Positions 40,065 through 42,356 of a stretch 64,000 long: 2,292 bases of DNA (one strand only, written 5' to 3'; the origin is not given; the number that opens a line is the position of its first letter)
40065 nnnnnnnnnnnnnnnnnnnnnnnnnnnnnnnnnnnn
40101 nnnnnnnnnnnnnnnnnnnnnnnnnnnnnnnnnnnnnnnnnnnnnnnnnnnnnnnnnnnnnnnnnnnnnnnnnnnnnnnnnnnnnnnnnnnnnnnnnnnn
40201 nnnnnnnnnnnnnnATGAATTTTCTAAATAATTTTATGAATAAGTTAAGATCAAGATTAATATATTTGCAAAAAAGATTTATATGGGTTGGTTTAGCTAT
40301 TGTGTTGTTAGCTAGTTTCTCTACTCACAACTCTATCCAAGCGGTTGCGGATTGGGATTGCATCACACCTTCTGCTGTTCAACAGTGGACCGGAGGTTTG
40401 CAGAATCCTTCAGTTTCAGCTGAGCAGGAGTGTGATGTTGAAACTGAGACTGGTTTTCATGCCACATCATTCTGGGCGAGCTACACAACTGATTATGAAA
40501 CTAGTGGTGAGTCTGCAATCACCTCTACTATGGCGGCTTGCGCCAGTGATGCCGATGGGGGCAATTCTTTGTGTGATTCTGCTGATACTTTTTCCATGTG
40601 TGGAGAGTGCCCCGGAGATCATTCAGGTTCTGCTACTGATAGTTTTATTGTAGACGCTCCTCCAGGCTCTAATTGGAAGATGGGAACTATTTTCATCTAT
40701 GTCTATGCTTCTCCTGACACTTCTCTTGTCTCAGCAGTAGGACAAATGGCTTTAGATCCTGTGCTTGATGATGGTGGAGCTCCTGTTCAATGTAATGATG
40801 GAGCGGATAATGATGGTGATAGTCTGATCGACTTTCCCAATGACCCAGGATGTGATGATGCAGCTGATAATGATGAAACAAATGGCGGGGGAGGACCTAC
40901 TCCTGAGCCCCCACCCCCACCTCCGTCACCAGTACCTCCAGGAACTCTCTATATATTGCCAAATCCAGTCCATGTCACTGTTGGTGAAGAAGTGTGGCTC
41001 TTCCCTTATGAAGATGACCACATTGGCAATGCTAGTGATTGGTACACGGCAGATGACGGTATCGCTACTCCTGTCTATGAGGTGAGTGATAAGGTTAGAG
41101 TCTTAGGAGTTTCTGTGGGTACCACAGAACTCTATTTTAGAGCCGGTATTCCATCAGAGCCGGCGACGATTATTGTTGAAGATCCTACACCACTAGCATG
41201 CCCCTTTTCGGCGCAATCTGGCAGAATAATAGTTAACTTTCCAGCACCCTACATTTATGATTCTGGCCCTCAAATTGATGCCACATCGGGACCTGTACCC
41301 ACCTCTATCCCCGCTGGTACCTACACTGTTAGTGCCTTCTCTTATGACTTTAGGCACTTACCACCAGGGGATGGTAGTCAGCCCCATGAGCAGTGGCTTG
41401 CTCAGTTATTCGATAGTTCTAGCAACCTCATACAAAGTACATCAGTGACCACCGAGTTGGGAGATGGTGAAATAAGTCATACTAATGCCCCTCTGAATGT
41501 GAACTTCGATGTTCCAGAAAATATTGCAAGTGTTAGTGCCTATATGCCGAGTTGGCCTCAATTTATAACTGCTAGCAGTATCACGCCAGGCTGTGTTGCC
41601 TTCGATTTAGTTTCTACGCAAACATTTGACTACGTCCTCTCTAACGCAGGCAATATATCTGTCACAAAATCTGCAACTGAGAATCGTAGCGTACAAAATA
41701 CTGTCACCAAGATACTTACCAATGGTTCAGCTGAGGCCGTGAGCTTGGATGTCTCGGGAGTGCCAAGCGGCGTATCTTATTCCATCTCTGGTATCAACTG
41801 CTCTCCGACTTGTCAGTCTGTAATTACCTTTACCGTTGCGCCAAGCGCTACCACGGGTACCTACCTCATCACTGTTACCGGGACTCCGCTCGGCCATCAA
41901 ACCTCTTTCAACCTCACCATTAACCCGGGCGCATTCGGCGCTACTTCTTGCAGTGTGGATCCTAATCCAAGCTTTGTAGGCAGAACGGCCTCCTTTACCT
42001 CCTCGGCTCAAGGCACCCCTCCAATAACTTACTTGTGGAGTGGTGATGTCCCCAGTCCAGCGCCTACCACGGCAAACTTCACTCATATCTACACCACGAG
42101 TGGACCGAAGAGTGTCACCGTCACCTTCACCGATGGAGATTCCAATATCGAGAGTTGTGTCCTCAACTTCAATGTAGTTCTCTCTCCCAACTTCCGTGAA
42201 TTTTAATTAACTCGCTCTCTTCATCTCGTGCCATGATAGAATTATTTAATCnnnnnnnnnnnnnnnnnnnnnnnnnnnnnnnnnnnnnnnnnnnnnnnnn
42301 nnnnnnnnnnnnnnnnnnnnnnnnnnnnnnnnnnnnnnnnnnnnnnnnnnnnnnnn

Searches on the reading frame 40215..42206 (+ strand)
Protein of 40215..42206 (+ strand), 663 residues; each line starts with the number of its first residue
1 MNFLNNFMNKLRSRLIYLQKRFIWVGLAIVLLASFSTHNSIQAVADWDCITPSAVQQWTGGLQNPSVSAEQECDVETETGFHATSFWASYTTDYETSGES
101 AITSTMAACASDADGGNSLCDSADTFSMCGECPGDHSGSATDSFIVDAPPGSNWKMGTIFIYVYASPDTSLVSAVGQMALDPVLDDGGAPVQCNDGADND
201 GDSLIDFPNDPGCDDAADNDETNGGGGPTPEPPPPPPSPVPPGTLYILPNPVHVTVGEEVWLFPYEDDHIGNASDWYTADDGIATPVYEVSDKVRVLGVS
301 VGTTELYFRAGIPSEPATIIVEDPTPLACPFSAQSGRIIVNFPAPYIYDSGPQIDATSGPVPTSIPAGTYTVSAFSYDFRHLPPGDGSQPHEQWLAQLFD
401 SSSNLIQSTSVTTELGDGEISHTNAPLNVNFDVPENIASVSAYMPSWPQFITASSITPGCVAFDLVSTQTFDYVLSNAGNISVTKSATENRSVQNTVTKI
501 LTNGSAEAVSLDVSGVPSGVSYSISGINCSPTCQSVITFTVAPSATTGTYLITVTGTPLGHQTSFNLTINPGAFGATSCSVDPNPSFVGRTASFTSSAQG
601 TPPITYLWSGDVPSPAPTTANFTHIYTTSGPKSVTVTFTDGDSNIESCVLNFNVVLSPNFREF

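Call 66: search_protein_families(library=pfam, proteins=[window:40215-42206:+], max_evalue=0.001)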
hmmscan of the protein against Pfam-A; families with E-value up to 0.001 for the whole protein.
window:40215-42206:+ (663 aa): 1 family
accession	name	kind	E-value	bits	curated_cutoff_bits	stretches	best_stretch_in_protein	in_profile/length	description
PF18911.6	PKD_4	-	0.00036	21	27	0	590-645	18-75/85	PKD domain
